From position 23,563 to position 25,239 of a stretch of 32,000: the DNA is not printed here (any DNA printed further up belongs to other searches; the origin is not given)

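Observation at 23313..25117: ABC/AAA_21-type ATPase tightly coupled to a minimal PD-(D/E)XK-like protein: candidate uncharacterised two-gene defence module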

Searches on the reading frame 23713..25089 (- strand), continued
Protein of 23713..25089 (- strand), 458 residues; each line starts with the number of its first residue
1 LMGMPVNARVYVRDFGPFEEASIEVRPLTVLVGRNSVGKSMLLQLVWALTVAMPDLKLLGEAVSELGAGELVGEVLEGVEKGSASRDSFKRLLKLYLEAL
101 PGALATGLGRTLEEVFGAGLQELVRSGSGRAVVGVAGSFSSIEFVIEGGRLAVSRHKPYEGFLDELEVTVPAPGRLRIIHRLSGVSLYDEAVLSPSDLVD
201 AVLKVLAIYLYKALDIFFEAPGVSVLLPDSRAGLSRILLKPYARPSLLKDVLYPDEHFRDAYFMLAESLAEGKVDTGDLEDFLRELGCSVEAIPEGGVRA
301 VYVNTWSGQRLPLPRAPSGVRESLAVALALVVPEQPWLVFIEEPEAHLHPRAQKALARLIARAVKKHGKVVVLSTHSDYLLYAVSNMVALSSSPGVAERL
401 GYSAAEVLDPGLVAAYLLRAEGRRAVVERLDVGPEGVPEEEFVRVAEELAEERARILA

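Call 49: search_solved_structures(query=A1, max_evalue=0.001)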
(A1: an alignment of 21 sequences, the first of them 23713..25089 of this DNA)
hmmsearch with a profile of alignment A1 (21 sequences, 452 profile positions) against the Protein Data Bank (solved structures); distinct sequences matched with E-value up to 0.001: 24.
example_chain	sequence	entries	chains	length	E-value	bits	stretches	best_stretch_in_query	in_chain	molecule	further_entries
6p74_A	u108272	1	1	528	1.5e-12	50.6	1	330-371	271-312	Putative ATP-dependent endonuclease of the OLD family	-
8wy4_A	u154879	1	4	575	1.5e-08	37.4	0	329-389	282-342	Endonuclease GajA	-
8jq9_B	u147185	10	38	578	1.5e-08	37.4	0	329-389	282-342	Endonuclease GajA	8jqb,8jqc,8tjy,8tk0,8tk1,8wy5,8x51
8sm3_A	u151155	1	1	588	1.6e-08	37.3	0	329-389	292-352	Endonuclease GajA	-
8j4t_A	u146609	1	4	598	1.7e-08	37.3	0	329-389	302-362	Endonuclease GajA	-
8u7i_A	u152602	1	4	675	2.5e-08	36.7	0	329-389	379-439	Endonuclease GajA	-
8s7v_K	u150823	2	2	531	4e-05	26.1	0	303-376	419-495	Glycine betaine/carnitine/choline transport ATP-binding protein OpuCA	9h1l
8v45_A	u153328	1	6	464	6.9e-05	25.3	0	305-375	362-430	AriA antitoxin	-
8ux9_B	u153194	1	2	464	6.9e-05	25.3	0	305-375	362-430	AriA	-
9vkz_A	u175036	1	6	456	8.9e-05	25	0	330-378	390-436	Retron Ec78 probable ATPase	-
9vh1_D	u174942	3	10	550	0.00012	24.5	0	330-378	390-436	Retron Ec78 probable ATPase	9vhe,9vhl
9n69_A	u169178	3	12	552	0.00015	24.2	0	331-378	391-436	AAA family ATPase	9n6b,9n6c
9u9y_A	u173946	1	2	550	0.00016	24.2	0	330-378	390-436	AAA family ATPase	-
7tby_A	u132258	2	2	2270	0.00022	23.7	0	318-370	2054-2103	ATP-binding cassette, sub-family A (ABC1), member 1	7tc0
7tbz_A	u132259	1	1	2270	0.00022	23.7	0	318-370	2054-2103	ATP-binding cassette, sub-family A (ABC1), member 1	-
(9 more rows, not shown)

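Call 64: predict_structure(alignment_id=A1)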
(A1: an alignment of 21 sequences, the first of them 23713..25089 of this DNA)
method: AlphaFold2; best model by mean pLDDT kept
length: 458 residues; sequences in the alignment: 21
mean_pLDDT: 90.7   pTM: 0.90
mean pLDDT of the five models: 90.7, 90.3, 89.4, 88.6, 88.2
residues with pLDDT >= 90: 353; 70-90: 72; 50-70: 30; < 50: 3
segments of 3 or more residues with pLDDT < 50: 1-3
pLDDT, mean of each block of 10 residues (from residue 1): 68 97 97 92 96 94 94 95 91 97 97 93 95 97 96 96 95 95 91 94 94 91 83 59 66 85 93 90 94 89 92 87 92 92 89 96 95 94 96 93 95 96 92 94 89 64
secondary structure, 60 per line:
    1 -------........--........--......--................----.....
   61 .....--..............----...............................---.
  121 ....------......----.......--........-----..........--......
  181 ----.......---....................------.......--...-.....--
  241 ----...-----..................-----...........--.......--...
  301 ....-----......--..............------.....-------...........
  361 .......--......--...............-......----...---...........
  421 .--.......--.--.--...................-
elements in order: E8-15 E18-25 E28-33 H36-51 H56-65 H68-81 H86-116 H120-123 E131-136 E141-147 E150-157 E166-172 E175-180 E185-191 H195-214 E224-227 H234-238 H253-270 H276-286 E289-295 E298-304 E310-312 H318-331 E338-342 H350-367 E370-375 H378-392 H394-399 E413-421 E424-430 H439-457

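Call 66: find_homologous_proteins(query=A5, max_evalue=0.001)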
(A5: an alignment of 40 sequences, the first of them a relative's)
Query A5 (40 sequences) (159 aa, profile of the alignment): 61 proteins with E <= 0.001 among 1260 candidates.
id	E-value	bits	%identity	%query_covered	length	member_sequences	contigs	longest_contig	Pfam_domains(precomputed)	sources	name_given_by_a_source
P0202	3.1e-27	113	-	-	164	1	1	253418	-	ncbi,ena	-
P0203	3.8e-24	103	-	-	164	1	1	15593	-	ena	-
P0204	5.0e-23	100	-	-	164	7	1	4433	-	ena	-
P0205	2.9e-21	94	-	-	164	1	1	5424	-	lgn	-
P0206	1.4e-19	88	-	-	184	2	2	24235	-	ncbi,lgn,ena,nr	ncbi:MAG: hypothetical protein KAI83_16085 [Thiomargarita sp.]|nr:hypothetical protein [Thiomargarit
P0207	1.8e-19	88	-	-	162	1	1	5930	-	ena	-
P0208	3.0e-19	87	-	-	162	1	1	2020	-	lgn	-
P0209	1.2e-18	85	-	-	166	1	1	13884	-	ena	-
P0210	6.4e-18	83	-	-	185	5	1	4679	-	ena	-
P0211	8.1e-18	83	-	-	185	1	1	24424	-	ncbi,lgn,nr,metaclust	ncbi:hypothetical protein MHK_003023 [Candidatus Magnetomorum sp. HK-1]|nr:hypothetical protein MHK_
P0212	1.0e-17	82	-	-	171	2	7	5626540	-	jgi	jgi:hypothetical protein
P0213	2.0e-17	81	94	100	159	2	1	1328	-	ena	-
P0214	2.1e-17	81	-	-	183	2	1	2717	-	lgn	-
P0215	2.3e-17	81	-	-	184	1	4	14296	-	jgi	jgi:hypothetical protein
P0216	3.9e-17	80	-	-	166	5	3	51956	-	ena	-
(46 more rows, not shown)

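Call 67: search_protein_families(library=padloc, proteins=[L067:3974-5560:+, L070:3956-5398:+, L008:4010-5551:+, L011:3273-4727:+, L012:3938-5404:+, L022:838-2127:+, L005:2093-3334:+, L084:4001-5368:+, L085:4001-5347:+, L007:3689-5347:+], max_evalue=1e-15)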
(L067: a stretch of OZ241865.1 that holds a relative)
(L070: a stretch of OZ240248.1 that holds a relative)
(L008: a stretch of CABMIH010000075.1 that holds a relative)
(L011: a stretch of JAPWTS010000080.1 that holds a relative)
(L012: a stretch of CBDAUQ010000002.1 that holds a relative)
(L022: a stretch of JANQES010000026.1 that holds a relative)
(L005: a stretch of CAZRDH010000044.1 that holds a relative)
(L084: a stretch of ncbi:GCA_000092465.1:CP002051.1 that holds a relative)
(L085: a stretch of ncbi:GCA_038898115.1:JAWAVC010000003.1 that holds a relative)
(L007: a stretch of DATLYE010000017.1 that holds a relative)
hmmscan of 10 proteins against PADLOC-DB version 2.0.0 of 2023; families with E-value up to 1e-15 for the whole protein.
L067:3974-5560:+ (529 aa): 6 families
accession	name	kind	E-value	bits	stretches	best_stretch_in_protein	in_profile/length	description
PDLC04033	PD-T4-4_A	-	1.8e-35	121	1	311-510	245-442/460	-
PDLC02979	AriA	-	1.5e-24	85.5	1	15-439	7-372/373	-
PDLC04664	PDC-M47A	-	2.7e-24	83.9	1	311-463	241-388/461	-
PDLC03878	NsnB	-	8.5e-20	69.8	1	13-501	4-322/345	-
PDLC04032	PD-T4-4_A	-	9.5e-20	69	0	368-459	320-410/474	-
PDLC04214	HEC-02A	-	1e-17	62.5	0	315-446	161-288/338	-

L070:3956-5398:+ (481 aa): 6 families
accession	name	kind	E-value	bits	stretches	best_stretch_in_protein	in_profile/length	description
PDLC04033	PD-T4-4_A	-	2.5e-34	117.3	1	316-460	289-443/460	-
PDLC04664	PDC-M47A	-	5.8e-27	92.7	1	296-407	270-377/461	-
PDLC03878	NsnB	-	2.3e-26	91.4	1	19-405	4-290/345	-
PDLC04032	PD-T4-4_A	-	5.2e-26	89.6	1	342-446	337-441/474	-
PDLC02979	AriA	-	2.1e-22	78.4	0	322-395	291-372/373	-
PDLC04710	PDC-M56A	-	9.3e-17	59.1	0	355-402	244-291/382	-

L008:4010-5551:+ (514 aa): 7 families
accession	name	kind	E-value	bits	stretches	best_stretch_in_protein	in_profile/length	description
PDLC04033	PD-T4-4_A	-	1.2e-43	148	1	317-507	255-452/460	-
PDLC04032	PD-T4-4_A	-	1.3e-35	121.3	1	359-511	319-467/474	-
PDLC04664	PDC-M47A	-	3.6e-32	109.9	1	334-472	271-410/461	-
PDLC02979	AriA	-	4.3e-31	107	1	7-430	5-372/373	-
PDLC03878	NsnB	-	6.1e-25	86.7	1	7-509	4-342/345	-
PDLC02980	AriA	-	9e-19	66.5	0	361-431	233-303/304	-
PDLC04214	HEC-02A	-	1.2e-16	59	0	317-435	171-286/338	-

L011:3273-4727:+ (485 aa): 8 families
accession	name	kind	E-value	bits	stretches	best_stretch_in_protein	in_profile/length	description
PDLC04033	PD-T4-4_A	-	6.4e-52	175.3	1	277-466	247-440/460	-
PDLC04032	PD-T4-4_A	-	1.8e-41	140.6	1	327-442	317-433/474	-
PDLC04664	PDC-M47A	-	3.4e-37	126.5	1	325-466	290-442/461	-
PDLC02979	AriA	-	3e-32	110.8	1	306-400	269-372/373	-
PDLC03878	NsnB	-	2.2e-28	98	1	330-461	211-324/345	-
PDLC02980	AriA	-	2.7e-22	78.1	1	326-402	228-304/304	-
PDLC02358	Old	-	8.7e-17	59.1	0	358-414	286-344/578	Old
PDLC04710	PDC-M56A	-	6.9e-16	56.2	0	359-414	243-298/382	-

L012:3938-5404:+ (489 aa): 5 families
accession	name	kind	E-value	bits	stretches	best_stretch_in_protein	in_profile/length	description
PDLC04033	PD-T4-4_A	-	6.6e-27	92.8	1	328-474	287-441/460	-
PDLC04032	PD-T4-4_A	-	1.1e-25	88.5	1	334-486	317-464/474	-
PDLC02979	AriA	-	1.1e-23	82.7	0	321-404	290-370/373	-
PDLC04664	PDC-M47A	-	3.1e-21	73.9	0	332-410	290-369/461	-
PDLC03878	NsnB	-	2.6e-20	71.5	0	338-422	212-296/345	-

L022:838-2127:+ (430 aa): 6 families
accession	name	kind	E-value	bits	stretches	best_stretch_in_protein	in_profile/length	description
PDLC04033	PD-T4-4_A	-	1.6e-44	150.9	1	217-417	248-451/460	-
PDLC04032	PD-T4-4_A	-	4.5e-33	112.9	1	245-378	297-430/474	-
PDLC04664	PDC-M47A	-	1.9e-32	110.8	1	233-376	264-405/461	-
PDLC02979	AriA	-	2.5e-26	91.4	1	4-338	5-372/373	-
PDLC03878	NsnB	-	2.3e-25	88.1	1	4-400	4-322/345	-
PDLC02980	AriA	-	2.7e-18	65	1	23-340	1-304/304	-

L005:2093-3334:+ (414 aa): 7 families
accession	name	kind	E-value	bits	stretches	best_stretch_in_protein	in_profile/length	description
PDLC04033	PD-T4-4_A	-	6.9e-29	99.3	1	271-406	302-448/460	-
PDLC04032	PD-T4-4_A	-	1.2e-25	88.5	1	296-406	350-459/474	-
PDLC04664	PDC-M47A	-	4.7e-24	83.2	1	273-380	300-413/461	-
PDLC03878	NsnB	-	1.5e-20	72.3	0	272-345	215-289/345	-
PDLC04707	PDC-M55A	-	1.8e-17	61.4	0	266-338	271-350/421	-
PDLC02979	AriA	-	2e-17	62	0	273-337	299-373/373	-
PDLC02980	AriA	-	2.2e-16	58.7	0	272-338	236-304/304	-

L084:4001-5368:+ (456 aa): 8 families
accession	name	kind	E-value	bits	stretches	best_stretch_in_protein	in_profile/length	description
PDLC04033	PD-T4-4_A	-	4.6e-36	123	1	300-455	290-455/460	-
PDLC02979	AriA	-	3e-29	101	1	297-379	290-373/373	-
PDLC04664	PDC-M47A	-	4.5e-28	96.4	1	307-419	294-410/461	-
PDLC04032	PD-T4-4_A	-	3.2e-26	90.3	1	336-454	349-465/474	-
PDLC03878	NsnB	-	1.6e-24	85.3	1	306-388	209-289/345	-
PDLC02980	AriA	-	5.2e-21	73.9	1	294-379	220-303/304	-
PDLC00066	GajA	-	4.1e-16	56.6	0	332-380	277-322/567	AAA ATPase domain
PDLC04707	PDC-M55A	-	5.7e-16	56.5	0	310-434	275-389/421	-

L085:4001-5347:+ (449 aa): 9 families
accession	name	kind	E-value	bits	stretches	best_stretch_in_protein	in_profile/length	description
PDLC04033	PD-T4-4_A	-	2e-34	117.6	1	297-442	295-449/460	-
PDLC02979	AriA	-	3.8e-27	94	0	298-370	291-371/373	-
PDLC04032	PD-T4-4_A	-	1.4e-26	91.5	1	330-444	350-462/474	-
PDLC04664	PDC-M47A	-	3.9e-26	90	1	301-412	295-410/461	-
PDLC03878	NsnB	-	1.1e-24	85.9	1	300-428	210-323/345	-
PDLC02980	AriA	-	1.4e-20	72.5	0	272-371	220-302/304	-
PDLC04707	PDC-M55A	-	7.2e-17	59.5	0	323-426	300-388/421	-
PDLC00070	GajA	-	2.2e-16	57.6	0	329-386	293-353/596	AAA ATPase domain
PDLC04179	HEC-01A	-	3.4e-16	57.4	0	284-376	317-409/459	-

L007:3689-5347:+ (553 aa): 7 families
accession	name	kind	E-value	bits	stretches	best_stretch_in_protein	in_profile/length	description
PDLC04033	PD-T4-4_A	-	1e-39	135.1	1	369-538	276-447/460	-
PDLC04664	PDC-M47A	-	1.2e-32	111.5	1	367-514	270-417/461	-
PDLC03878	NsnB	-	2.1e-26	91.5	1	102-541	4-334/345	-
PDLC02979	AriA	-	4.1e-24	84.1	0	377-466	290-372/373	-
PDLC04032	PD-T4-4_A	-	1.4e-23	81.6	1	388-502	312-428/474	-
PDLC04214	HEC-02A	-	1e-16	59.2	0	360-489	180-304/338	-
PDLC04710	PDC-M56A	-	8.3e-16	55.9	0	424-468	242-286/382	-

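Call 68: fold_search(model_id=the predicted structure, library=pdb)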
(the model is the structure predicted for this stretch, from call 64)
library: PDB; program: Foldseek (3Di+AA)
matches with E <= 10: 1199; with E <= 0.001: 174
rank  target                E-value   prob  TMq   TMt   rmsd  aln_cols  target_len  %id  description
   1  4ncj_A                2.3e-11  1.00  0.42  0.58  10.3       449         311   14  Crystal Structure of Pyrococcus furiosis Rad50 R805E mutation with ADP Beryllium Flouride (released 2014-03-05)
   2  9nnb_D                6.4e-11  1.00  0.41  0.38  13.6       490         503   15  Cryo-EM structure of the Retron Ec78 complex, PtuA:PtuB:RT (4:2:1) (released 2025-10-08)
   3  3qku_A                7.5e-11  1.00  0.44  0.54  14.5       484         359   13  Mre11 Rad50 binding domain in complex with Rad50 and AMP-PNP (released 2011-03-30)
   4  4ncj_B                1.1e-10  1.00  0.44  0.61   9.5       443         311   14  Crystal Structure of Pyrococcus furiosis Rad50 R805E mutation with ADP Beryllium Flouride (released 2014-03-05)
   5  4ncj_C                1.3e-10  1.00  0.42  0.58  11.5       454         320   14  Crystal Structure of Pyrococcus furiosis Rad50 R805E mutation with ADP Beryllium Flouride (released 2014-03-05)
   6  3qkt_B                1.7e-10  1.00  0.43  0.59  12.2       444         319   14  Rad50 ABC-ATPase with adjacent coiled-coil region in complex with AMP-PNP (released 2011-03-30)
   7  9vhl_D                1.7e-10  1.00  0.42  0.45  13.7       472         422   15  cryoEM structure of retron-Eco7 complex (form II) (released 2026-01-07)
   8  4ncj_D                2.0e-10  1.00  0.41  0.56  13.5       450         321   14  Crystal Structure of Pyrococcus furiosis Rad50 R805E mutation with ADP Beryllium Flouride (released 2014-03-05)
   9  9kjz_B                2.2e-10  1.00  0.40  0.36  14.0       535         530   13  Cryo-EM structure of the Retron-Eco7 complex (state 3) (released 2025-11-12)
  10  9kjy_D                2.9e-10  1.00  0.40  0.35  14.3       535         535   13  Cryo-EM structure of the Retron-Eco7 complex (state 2) (released 2025-11-12)
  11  4aby_C                3.8e-10  1.00  0.38  0.48  14.5       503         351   14  Crystal structure of Deinococcus radiodurans RecN head domain (released 2012-12-12)
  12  3qkt_A                4.4e-10  1.00  0.43  0.56  11.9       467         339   14  Rad50 ABC-ATPase with adjacent coiled-coil region in complex with AMP-PNP (released 2011-03-30)
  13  3qku_B                5.2e-10  1.00  0.43  0.61   8.7       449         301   14  Mre11 Rad50 binding domain in complex with Rad50 and AMP-PNP (released 2011-03-30)
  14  9n6b_B                5.2e-10  1.00  0.33  0.30  17.5       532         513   13  Structure of the retron IA complex with HNH nuclease in the "up" orientation (released 2025-04-23)
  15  4nck_B                5.5e-10  1.00  0.38  0.53  11.4       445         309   14  Crystal Structure of Pyrococcus furiosis Rad50 R797G mutation (released 2014-03-05)
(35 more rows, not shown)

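Call 85: search_dna_similar(query=L011:3273-4727:+, collection=plasmids, mode=protein, max_rows=25, max_evalue=1e-8)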
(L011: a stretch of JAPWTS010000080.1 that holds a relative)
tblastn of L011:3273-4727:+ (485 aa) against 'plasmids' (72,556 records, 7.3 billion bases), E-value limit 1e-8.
Records with a match: 35; places in all: 35; records where one place covers at least 80% of the query: 0.
Best place of each record, by identity: <60% 35.
By first word of the organism name: Klebsiella 12; Enterococcus 10; Escherichia 9; Bernardetia 1; Annamia 1; Serratia 1; Gluconobacter 1.
By predicted mobility (MOB-suite, as given by PLSDB): non-mobilizable 17; conjugative 15; mobilizable 3.
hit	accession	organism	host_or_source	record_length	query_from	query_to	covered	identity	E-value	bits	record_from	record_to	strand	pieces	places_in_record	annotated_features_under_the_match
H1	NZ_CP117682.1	Escherichia albertii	whole organism,bird (unidentified ...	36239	313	442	27%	38.9%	5e-20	101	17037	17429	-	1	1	AAA family ATPase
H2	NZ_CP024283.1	Escherichia albertii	-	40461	313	442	27%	38.9%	5e-20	101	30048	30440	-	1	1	AAA family ATPase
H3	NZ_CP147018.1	Bernardetia sp. Wsw4-3y2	Red alga,Red algae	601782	330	457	26%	38.9%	3e-22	108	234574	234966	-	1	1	AAA family ATPase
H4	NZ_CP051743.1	Escherichia coli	Homo sapiens,whole organism,rectal swab ...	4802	346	473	26%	38.0%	1e-17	94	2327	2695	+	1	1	AAA family ATPase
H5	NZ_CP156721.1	Escherichia coli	Homo sapiens,drainage fluid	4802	346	473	26%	38.0%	1e-17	94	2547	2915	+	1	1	AAA family ATPase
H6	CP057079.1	Escherichia coli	culture,Pooled pig faecal samples ...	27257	313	442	27%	36.6%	3e-19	99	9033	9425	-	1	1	AAA family ATPase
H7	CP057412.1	Escherichia coli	culture,Pooled pig faecal samples ...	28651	313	442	27%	36.6%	3e-19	99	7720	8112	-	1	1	AAA family ATPase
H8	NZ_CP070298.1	Escherichia albertii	Shanxi,Poultry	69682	313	442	27%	36.6%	3e-19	99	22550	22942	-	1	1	AAA family ATPase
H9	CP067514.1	Klebsiella pneumoniae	Homo sapiens,other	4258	328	442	24%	41.4%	3e-18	96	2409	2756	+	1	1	AAA family ATPase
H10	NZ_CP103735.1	Klebsiella pneumoniae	Homo sapiens,blood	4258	328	442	24%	41.4%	3e-18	96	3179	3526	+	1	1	AAA family ATPase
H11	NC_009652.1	Klebsiella pneumoniae subsp. pneumoniae MGH 78578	-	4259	328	442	24%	41.4%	3e-18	96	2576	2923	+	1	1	AAA family ATPase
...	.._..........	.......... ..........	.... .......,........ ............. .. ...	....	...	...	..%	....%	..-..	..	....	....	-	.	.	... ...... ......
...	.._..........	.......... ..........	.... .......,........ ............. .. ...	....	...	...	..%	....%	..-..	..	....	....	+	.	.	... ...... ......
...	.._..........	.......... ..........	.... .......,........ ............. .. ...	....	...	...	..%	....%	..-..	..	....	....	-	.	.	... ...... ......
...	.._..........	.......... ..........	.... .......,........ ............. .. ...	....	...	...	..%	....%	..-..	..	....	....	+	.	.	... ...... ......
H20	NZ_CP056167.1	Escherichia marmotae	culture,Freshwater sample from upstream ...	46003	328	442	24%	40.5%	1e-18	97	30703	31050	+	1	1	AAA family ATPase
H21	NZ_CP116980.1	Escherichia coli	Sus scrofa,whole genome,feces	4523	315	442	26%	36.0%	6e-18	94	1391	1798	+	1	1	AAA family ATPase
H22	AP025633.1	Annamia dubia NIES-4383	-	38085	325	440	24%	37.8%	1e-19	100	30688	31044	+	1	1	hypothetical protein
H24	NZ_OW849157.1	Serratia marcescens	Homo sapiens,Complejo Asistencial ...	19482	322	434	23%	38.5%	3e-16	90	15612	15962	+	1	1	AAA family ATPase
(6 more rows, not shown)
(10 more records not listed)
